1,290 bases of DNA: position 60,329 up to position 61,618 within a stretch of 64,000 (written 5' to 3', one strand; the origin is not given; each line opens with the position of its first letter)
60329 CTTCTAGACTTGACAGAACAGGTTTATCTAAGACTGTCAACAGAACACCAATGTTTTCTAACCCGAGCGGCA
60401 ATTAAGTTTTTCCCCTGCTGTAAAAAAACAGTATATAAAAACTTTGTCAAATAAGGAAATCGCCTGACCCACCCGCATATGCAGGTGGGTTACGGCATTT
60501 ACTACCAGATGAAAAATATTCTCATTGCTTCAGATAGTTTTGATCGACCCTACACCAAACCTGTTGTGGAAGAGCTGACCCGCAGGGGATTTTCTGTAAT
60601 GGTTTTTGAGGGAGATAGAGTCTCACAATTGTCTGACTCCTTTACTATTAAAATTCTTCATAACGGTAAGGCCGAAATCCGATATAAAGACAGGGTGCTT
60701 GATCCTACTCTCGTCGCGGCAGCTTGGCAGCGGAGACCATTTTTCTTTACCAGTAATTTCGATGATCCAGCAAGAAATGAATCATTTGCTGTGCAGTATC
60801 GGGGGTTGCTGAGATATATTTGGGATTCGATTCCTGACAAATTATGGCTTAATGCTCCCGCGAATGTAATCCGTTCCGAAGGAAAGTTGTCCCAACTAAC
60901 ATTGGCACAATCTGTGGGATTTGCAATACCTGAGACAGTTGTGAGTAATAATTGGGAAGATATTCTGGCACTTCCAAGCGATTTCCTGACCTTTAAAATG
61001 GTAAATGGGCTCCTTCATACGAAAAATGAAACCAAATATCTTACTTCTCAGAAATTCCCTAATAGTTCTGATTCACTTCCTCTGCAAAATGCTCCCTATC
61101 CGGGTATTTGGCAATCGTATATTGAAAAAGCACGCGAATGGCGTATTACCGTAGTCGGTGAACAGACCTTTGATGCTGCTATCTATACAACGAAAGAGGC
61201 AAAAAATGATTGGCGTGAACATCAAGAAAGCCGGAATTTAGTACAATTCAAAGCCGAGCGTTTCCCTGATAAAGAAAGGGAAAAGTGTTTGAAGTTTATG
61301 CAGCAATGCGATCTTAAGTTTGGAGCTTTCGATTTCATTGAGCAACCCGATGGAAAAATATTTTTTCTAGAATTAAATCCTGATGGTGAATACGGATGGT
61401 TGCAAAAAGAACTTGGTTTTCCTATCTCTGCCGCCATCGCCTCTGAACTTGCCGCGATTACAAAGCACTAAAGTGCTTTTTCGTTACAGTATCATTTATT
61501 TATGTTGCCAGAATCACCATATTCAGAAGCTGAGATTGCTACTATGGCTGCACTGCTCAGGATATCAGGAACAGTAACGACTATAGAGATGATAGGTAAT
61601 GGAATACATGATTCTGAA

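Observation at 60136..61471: Minimal graspetide-like cassette (precursor + MvdD-type ATP-grasp) with its own consensus promoter and strong SD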

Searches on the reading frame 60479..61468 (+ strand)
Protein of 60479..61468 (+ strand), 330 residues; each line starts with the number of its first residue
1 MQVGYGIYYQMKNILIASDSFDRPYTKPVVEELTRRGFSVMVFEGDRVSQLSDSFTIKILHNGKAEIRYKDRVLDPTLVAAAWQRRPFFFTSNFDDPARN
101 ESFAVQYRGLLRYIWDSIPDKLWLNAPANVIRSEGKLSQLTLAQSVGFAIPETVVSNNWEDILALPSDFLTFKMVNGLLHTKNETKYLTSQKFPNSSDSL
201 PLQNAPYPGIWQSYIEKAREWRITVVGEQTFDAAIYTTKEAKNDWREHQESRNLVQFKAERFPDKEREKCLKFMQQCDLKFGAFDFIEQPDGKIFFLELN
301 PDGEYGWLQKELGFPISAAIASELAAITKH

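Call 3: search_protein_families(library=ncbifam, proteins=[window:60509-61468:+], max_evalue=1)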
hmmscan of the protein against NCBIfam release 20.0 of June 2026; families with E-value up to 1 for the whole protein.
window:60509-61468:+ (320 aa): 8 families
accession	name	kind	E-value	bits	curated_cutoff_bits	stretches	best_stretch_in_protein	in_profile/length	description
TIGR04185.1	ATPgraspMvdC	equivalog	2.4e-48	164.9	425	1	15-314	12-316/318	MvdC family ATP-grasp ribosomal peptide maturase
TIGR04187.1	GRASP_SAV_5884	subfamily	1.2e-47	162.7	350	1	4-314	2-311/312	ATP-grasp ribosomal peptide maturase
TIGR04184.1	ATPgraspMvdD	equivalog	2.4e-33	115.7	475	1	4-313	1-318/321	MvdD family ATP-grasp ribosomal peptide maturase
TIGR04192.1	GRASP_w_spasm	equivalog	2.4e-18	66.5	230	1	69-311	63-315/318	grasp-with-spasm system ATP-grasp peptide maturase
TIGR00768.1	rimK_fam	subfamily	6.8e-06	25.6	143.4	1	115-311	77-273/276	RimK family alpha-L-glutamate ligase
TIGR02144.1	LysX_arch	equivalog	9.2e-05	21.7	275.6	1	200-317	166-278/281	lysine biosynthesis protein LysX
NF040720.1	MptN_Meth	equivalog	0.00032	19.9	350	1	115-311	91-287/291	tetrahydromethanopterin:alpha-L-glutamate ligase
NF005315.0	PRK06849.1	equivalog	0.039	13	406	1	273-291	256-274/389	hypothetical protein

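Call 4: search_protein_families(library=pfam, proteins=[window:60509-61468:+], max_evalue=1)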
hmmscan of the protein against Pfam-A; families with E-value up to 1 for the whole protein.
window:60509-61468:+ (320 aa): 2 families
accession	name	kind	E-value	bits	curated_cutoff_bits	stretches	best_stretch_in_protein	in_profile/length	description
PF21068.3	ATPgraspMvdD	-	0.0015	19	27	1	4-119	2-119/121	MvdD pre-ATP grasp domain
PF18299.6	R2K_2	-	0.085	13.2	26.2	1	196-291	53-130/147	ATP-grasp domain, R2K clade family 2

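Call 7: find_homologous_proteins(query=window:60509-61468:+)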
Query window:60509-61468:+ (320 aa): 126 proteins with E <= 0.001 among 1429 candidates; the best 120 are listed.
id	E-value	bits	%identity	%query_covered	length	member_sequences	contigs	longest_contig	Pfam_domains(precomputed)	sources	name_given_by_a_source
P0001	1.0e-215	733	100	100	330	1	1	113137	-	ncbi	-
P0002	2.1e-118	413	58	100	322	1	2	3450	-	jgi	jgi:hypothetical protein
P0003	6.7e-117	408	56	99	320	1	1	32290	PF21068.4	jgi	jgi:hypothetical protein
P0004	8.7e-116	405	55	100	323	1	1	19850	-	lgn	-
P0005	4.8e-106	373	53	99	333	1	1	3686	-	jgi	jgi:hypothetical protein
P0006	1.6e-103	364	51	99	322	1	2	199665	PF21068.4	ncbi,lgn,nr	ncbi:MAG TPA: hypothetical protein VLF93_06220 [Candidatus Saccharimonadales bacterium]|nr:hypotheti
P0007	3.6e-103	363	52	99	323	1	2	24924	PF21068.4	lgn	-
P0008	4.0e-98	347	49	99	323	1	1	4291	PF21068.4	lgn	-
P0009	5.3e-93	330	48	99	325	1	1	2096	PF21068.4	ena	-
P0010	3.6e-92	327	49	99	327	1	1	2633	PF21068.4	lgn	-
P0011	1.2e-89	319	44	96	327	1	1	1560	PF21068.4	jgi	jgi:hypothetical protein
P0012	6.1e-88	313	47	99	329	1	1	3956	-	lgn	-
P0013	8.7e-88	313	48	98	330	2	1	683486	-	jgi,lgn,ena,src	-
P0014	1.2e-87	312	49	99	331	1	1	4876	-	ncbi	-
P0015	9.3e-87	309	45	99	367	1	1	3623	PF21068.4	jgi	jgi:glutathione synthase/RimK-type ligase-like ATP-grasp enzyme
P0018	1.2e-85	306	46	99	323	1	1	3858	PF21068.4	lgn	-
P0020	1.7e-85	305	45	100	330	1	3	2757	PF21068.4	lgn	-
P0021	1.5e-84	302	46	99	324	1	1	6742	PF21068.4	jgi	jgi:glutathione synthase/RimK-type ligase-like ATP-grasp enzyme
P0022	2.7e-84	301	46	98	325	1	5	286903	PF21068.4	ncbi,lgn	-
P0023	4.3e-84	300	45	99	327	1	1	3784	PF21068.4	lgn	-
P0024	4.5e-84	300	46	99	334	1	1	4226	PF21068.4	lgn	-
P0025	4.5e-84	300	46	99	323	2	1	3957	PF21068.4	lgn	-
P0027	4.9e-84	300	45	99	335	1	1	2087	PF21068.4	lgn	-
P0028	4.9e-84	300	46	99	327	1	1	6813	PF21068.4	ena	-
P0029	5.5e-84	300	45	99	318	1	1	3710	PF21068.4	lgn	-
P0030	9.8e-84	299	44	99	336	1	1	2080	PF21068.4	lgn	-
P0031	6.4e-83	297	46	99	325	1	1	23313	PF21068.4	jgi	jgi:glutathione synthase/RimK-type ligase-like ATP-grasp enzyme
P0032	1.1e-82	296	46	100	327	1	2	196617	PF21068.4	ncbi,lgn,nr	ncbi:MAG TPA: hypothetical protein VLF40_01055 [Candidatus Saccharimonadales bacterium]|nr:hypotheti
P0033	1.1e-82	296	44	100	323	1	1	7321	PF21068.4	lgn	-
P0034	1.3e-82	296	43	98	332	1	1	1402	PF21068.4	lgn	-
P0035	1.9e-82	295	44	100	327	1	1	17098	PF21068.4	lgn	-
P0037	5.3e-82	294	44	99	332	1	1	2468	PF21068.4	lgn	-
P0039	9.3e-82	293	45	99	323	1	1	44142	PF21068.4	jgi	-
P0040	1.3e-81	292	46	100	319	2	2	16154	PF21068.4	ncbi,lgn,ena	-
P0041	2.1e-81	292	45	99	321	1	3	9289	PF21068.4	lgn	-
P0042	3.7e-81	291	46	99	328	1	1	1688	PF21068.4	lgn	-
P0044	1.3e-80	289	42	99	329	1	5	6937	PF21068.4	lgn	-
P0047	1.6e-79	285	45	99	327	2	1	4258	PF21068.4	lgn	-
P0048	5.2e-79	284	43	99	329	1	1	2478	PF21068.4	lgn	-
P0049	5.3e-79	284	42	100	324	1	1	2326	PF21068.4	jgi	jgi:hypothetical protein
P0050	6.5e-79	283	45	99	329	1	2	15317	PF21068.4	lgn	-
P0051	3.0e-78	281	44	99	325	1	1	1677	PF21068.4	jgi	jgi:hypothetical protein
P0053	5.3e-78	280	45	99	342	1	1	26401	PF21068.4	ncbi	-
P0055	4.5e-77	277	45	100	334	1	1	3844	PF21068.4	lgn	-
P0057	3.4e-76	274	42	100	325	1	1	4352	PF21068.4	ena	-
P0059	2.5e-75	272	43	99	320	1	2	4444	PF21068.4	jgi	jgi:hypothetical protein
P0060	4.4e-75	271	42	98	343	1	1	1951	PF21068.4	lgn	-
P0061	8.3e-75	270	43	98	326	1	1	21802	PF21068.4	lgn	-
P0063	1.0e-74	270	43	97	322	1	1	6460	PF21068.4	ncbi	-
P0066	5.5e-73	264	42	99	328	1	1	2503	PF21068.4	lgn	-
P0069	2.0e-71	259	42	99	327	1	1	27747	PF21068.4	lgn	-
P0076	1.7e-69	253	39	100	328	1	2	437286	PF08443.17,PF21068.4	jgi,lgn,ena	-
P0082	5.1e-69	251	41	99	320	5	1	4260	PF21068.4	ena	-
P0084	2.8e-68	248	39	99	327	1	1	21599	PF21068.4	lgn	-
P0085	4.3e-68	248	40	99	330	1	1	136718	PF21068.4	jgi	jgi:glutathione synthase/RimK-type ligase-like ATP-grasp enzyme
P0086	5.9e-68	247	41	99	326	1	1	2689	PF21068.4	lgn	-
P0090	5.5e-66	241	40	97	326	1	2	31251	PF21068.4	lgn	-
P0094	1.1e-63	233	39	98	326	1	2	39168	PF21068.4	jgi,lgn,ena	jgi:hypothetical protein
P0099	2.2e-37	147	32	98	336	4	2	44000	PF21068.4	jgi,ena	-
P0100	2.5e-29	120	31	98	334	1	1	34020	PF08443.17,PF21068.4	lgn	-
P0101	1.4e-26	111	31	97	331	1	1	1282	PF21068.4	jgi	jgi:glutathione synthase/RimK-type ligase-like ATP-grasp enzyme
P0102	3.4e-26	110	31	81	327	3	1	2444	PF21068.4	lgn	-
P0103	4.0e-26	110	31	82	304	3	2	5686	PF08443.17,PF21068.4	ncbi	ncbi:MAG: MvdC family ATP-grasp ribosomal peptide maturase [Xenococcaceae cyanobacterium]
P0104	2.6e-25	107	29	99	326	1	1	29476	PF08443.17,PF21068.4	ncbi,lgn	-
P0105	1.2e-24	105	28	98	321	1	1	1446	PF21068.4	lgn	-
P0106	3.5e-21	94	28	97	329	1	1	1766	PF21068.4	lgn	-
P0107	1.1e-20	92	30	83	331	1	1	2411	PF08443.17,PF21068.4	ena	-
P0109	3.5e-20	90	28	98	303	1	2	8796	PF21068.4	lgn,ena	-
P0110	3.9e-20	90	28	69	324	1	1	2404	PF08443.17,PF21068.4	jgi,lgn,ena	-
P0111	1.0e-19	89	28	98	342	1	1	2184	PF21068.4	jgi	jgi:hypothetical protein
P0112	1.7e-19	88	29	81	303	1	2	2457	PF21068.4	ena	-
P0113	4.0e-19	87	28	98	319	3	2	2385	PF08443.17,PF21068.4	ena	-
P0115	4.4e-18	84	29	98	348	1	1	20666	PF21068.4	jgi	jgi:hypothetical protein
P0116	6.6e-18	83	26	98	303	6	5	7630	PF21068.4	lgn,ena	-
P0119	6.5e-17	80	27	98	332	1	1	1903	PF21068.4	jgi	jgi:glutathione synthase/RimK-type ligase-like ATP-grasp enzyme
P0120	9.3e-17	79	28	95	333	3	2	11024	PF21068.4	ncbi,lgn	-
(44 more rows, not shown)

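Call 8: find_encoding_contigs(protein=window:60479-61468:+, flank=6000)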
Protein window:60479-61468:+ (330 aa): no gene with exactly this product is on record in the collection.

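Call 10: find_related_loci(query=A1, collection=genome_contigs, flank=4000)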
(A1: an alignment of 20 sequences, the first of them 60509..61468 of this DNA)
Query A1 (320 aa) in genome_contigs; peptide patterns used: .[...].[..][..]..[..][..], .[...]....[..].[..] (x = any residue, [..] = any of these).
230 stretches matched a pattern; 213 encode a relative of the query (tblastn E <= 1e-3); the best 80 are kept; 80 distinct loci.
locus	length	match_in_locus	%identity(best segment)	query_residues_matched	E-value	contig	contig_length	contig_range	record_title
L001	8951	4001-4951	51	1-317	6e-111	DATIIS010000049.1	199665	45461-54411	MAG TPA_asm: Candidatus Saccharimonadales bacterium isolate SMAG_U15671 k141_115077, whole genome shotgun sequence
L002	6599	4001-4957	42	2-319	1e-89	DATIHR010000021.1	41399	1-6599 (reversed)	MAG TPA_asm: Candidatus Saccharimonadales bacterium isolate SMAG_U15643 k141_583695, whole genome shotgun sequence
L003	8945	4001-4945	46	3-317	5e-89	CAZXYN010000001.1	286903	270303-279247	MAG TPA_asm: uncultured Candidatus Saccharibacteria bacterium isolate SRP344714_co2_374 genome assembly, contig: NODE_61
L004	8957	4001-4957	44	2-317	2e-88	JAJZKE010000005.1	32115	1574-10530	MAG: bacterium isolate LSA5.bin99 NODE_1848_length_32115_cov_1.723209, whole genome shotgun sequence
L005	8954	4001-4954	46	2-320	4e-88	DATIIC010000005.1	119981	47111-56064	MAG TPA_asm: Candidatus Saccharimonadales bacterium isolate SMAG_U15654 k141_208248, whole genome shotgun sequence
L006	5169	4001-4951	44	2-317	5e-86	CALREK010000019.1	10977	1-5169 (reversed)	MAG: uncultured Candidatus Saccharimonas sp. isolate RH-23may17-197 genome assembly, contig: RH-23may17-C47610, whole ge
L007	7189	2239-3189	43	4-319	3e-85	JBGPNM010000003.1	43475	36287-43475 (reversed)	MAG: Candidatus Saccharimonadia bacterium isolate OBJ_0618_7090110_214 k141_1268232_length_43475_cov_14.1073, whole geno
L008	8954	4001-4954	45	1-317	2e-84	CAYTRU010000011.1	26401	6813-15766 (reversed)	MAG TPA_asm: uncultured Candidatus Saccharibacteria bacterium isolate SRP200132_co1_594 genome assembly, contig: NODE_31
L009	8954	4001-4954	42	2-319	8e-82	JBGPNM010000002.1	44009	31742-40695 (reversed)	MAG: Candidatus Saccharimonadia bacterium isolate OBJ_0618_7090110_214 k141_10889432_length_44009_cov_15.0341, whole gen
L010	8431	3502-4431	41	4-314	2e-80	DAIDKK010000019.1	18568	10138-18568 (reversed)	MAG TPA_asm: Candidatus Saccharibacteria bacterium isolate clean405 NODE_19_length_18568_cov_4.542318, whole genome shot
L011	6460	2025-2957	43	4-314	8e-80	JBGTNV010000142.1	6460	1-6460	MAG: Candidatus Saccharimonadales bacterium isolate JTS-RE396 k141_375037, whole genome shotgun sequence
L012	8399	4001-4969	42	2-319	3e-79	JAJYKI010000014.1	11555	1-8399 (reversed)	MAG: bacterium isolate DBS2-1.bin32 NODE_10623_length_11555_cov_1.320879, whole genome shotgun sequence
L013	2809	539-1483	42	2-319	6e-80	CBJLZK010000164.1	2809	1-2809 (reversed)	MAG TPA_asm: uncultured bacterium isolate SRR27822709_concoct_53 genome assembly, contig: ERZ27339097.20494, whole genom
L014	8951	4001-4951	46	2-318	2e-88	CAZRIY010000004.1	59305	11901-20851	MAG TPA_asm: uncultured Candidatus Saccharibacteria bacterium isolate SRP136066_co1_426 genome assembly, contig: NODE_31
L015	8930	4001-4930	42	3-314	4e-78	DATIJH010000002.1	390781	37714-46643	MAG TPA_asm: Candidatus Saccharimonadales bacterium isolate SMAG_U15686 k141_272420, whole genome shotgun sequence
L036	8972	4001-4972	39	2-318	2e-73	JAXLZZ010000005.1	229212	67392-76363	MAG: Candidatus Saccharimonadales bacterium isolate STL-PAT15 C2.224.fa-5, whole genome shotgun sequence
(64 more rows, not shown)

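Call 14: find_encoding_contigs(protein=P0003, flank=4000, max_places=3)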
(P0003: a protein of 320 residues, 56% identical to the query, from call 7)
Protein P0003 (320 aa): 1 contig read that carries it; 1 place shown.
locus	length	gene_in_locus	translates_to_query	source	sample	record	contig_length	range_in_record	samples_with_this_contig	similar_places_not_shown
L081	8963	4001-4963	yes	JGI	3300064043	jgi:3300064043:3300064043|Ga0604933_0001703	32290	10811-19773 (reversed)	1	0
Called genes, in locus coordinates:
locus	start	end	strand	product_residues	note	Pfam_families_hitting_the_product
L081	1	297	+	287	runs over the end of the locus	PF01040:UbiA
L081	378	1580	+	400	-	PF07992:Pyr_redox_2, PF13454:NAD_binding_9 (faint), PF00070:Pyr_redox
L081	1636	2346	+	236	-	PF00254:FKBP_C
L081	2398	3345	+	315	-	PF01266:DAO (faint), PF03486:HI0933_like (faint), PF07992:Pyr_redox_2, PF13738:Pyr_redox_3, PF00070:Pyr_redox (weak)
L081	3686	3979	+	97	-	-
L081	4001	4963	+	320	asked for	PF21068:ATPgraspMvdD (faint)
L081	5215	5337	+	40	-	-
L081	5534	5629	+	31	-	-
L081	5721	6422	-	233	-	PF03009:GDPD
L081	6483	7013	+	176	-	PF00719:Pyrophosphatase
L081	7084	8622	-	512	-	PF13328:HD_4, PF01966:HD, PF04607:RelA_SpoT, PF02824:TGS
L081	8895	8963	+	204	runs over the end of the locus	-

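Call 15: find_encoding_contigs(protein=P0004, flank=4000, max_places=3)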
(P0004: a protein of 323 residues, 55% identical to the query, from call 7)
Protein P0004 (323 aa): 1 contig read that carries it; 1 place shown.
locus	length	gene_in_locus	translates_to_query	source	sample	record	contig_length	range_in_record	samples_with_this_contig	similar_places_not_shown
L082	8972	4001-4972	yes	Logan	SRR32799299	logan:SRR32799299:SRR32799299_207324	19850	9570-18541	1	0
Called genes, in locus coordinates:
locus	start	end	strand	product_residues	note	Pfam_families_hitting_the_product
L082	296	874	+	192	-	-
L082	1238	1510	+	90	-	-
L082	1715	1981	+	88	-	-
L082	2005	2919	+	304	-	PF02899:Phage_int_SAM_1, PF00589:Phage_integrase (weak)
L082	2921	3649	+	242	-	PF00795:CN_hydrolase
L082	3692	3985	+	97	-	-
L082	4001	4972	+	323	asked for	-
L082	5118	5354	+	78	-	-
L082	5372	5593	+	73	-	PF01569:PAP2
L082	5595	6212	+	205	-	PF09335:VTT_dom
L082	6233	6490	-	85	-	PF00581:Rhodanese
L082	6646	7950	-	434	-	PF12704:MacB_PCD, PF02687:FtsX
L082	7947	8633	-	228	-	PF02463:SMC_N (faint), PF00005:ABC_tran, PF13304:AAA_21 (faint)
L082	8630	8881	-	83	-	PF04014:MazE_antitoxin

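Call 18: find_encoding_contigs(protein=P0002, flank=3000, max_places=2)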
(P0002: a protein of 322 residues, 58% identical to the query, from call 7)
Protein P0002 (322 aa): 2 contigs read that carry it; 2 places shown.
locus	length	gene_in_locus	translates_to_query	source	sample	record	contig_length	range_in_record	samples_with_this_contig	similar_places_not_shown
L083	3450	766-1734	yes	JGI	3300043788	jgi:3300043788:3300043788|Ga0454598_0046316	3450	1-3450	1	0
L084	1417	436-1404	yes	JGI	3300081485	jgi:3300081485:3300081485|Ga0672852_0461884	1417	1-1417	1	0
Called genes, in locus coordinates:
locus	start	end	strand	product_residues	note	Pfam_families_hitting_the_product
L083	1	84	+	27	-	?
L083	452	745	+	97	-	-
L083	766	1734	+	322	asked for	-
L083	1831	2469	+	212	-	-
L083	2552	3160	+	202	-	PF00459:Inositol_P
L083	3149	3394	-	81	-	-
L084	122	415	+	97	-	-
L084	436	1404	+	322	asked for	-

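Call 19: find_encoding_contigs(protein=P0005, flank=3000, max_places=2)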
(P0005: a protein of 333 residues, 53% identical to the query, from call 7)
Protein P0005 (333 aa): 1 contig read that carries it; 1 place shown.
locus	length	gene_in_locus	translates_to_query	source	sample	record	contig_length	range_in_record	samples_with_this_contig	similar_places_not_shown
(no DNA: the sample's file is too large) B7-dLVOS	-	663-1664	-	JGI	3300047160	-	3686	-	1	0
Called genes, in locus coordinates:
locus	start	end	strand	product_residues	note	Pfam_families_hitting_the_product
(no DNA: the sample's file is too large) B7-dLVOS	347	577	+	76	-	-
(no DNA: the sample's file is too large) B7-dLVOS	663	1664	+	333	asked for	-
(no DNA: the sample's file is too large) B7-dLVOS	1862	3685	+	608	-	?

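Call 20: find_encoding_contigs(protein=P0007, flank=3000, max_places=2)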
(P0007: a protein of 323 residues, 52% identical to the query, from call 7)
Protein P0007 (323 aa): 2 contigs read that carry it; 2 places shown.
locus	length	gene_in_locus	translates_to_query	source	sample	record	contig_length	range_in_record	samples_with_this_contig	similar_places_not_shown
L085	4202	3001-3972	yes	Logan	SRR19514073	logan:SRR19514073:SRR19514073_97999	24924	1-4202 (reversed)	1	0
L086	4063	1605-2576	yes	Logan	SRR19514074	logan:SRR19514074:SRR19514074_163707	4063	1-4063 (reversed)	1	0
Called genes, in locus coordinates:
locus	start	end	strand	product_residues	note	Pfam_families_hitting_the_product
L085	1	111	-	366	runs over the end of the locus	PF00672:HAMP (faint), PF00512:HisKA, PF02518:HATPase_c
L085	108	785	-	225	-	PF00072:Response_reg, PF00486:Trans_reg_C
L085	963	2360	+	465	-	PF04892:VanZ-LLP1, PF00768:Peptidase_S11, PF13354:Beta-lactamase2 (weak)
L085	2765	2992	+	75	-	-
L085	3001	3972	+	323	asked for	PF21068:ATPgraspMvdD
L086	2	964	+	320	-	?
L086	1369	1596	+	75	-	-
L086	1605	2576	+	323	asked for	PF21068:ATPgraspMvdD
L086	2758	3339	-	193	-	PF01872:RibD_C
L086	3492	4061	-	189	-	?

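Call 22: search_protein_families(library=pfam, proteins=[L003:3276-3983:+, L005:3399-3995:+, L012:3353-3967:+, L036:3354-3980:+, L010:2858-3490:+, L083:1831-2469:+], max_evalue=0.01)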
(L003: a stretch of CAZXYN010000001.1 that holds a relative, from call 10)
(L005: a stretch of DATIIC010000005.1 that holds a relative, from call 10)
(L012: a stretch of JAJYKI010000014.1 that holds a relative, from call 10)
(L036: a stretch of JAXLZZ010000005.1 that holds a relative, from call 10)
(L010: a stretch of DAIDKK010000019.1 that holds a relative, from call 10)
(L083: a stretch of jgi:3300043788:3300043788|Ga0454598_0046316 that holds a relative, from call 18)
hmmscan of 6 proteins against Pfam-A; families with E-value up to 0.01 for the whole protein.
L003:3276-3983:+ (235 aa): 0 families

L005:3399-3995:+ (198 aa): 0 families

L012:3353-3967:+ (204 aa): 1 family
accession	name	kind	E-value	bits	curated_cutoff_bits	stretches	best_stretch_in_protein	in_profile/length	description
PF20329.3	DUF6624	-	3e-10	40.3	27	1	5-165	2-158/173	Family of unknown function (DUF6624)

L036:3354-3980:+ (208 aa): 0 families

L010:2858-3490:+ (210 aa): 0 families

L083:1831-2469:+ (212 aa): 0 families

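Call 28: search_protein_families(library=ncbifam, proteins=[L012:3353-3967:+, L003:3276-3983:+, L036:3354-3980:+], max_evalue=1)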
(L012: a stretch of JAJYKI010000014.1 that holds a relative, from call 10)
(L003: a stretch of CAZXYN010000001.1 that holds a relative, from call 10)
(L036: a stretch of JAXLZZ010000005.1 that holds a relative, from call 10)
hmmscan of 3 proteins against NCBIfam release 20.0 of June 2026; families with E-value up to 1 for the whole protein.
L012:3353-3967:+ (204 aa): 0 families

L003:3276-3983:+ (235 aa): 1 family
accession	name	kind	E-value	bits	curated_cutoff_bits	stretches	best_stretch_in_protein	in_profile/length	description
NF001900.0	PRK00654.1-3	equivalog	0.14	10.6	509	1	133-186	149-202/481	glycogen synthase GlgA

L036:3354-3980:+ (208 aa): 1 family
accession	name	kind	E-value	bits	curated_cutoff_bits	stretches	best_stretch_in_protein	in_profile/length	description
NF040913.1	DsrE_rel_ELSE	equivalog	0.031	14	152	1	16-116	23-123/125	SaoD/DsrE family protein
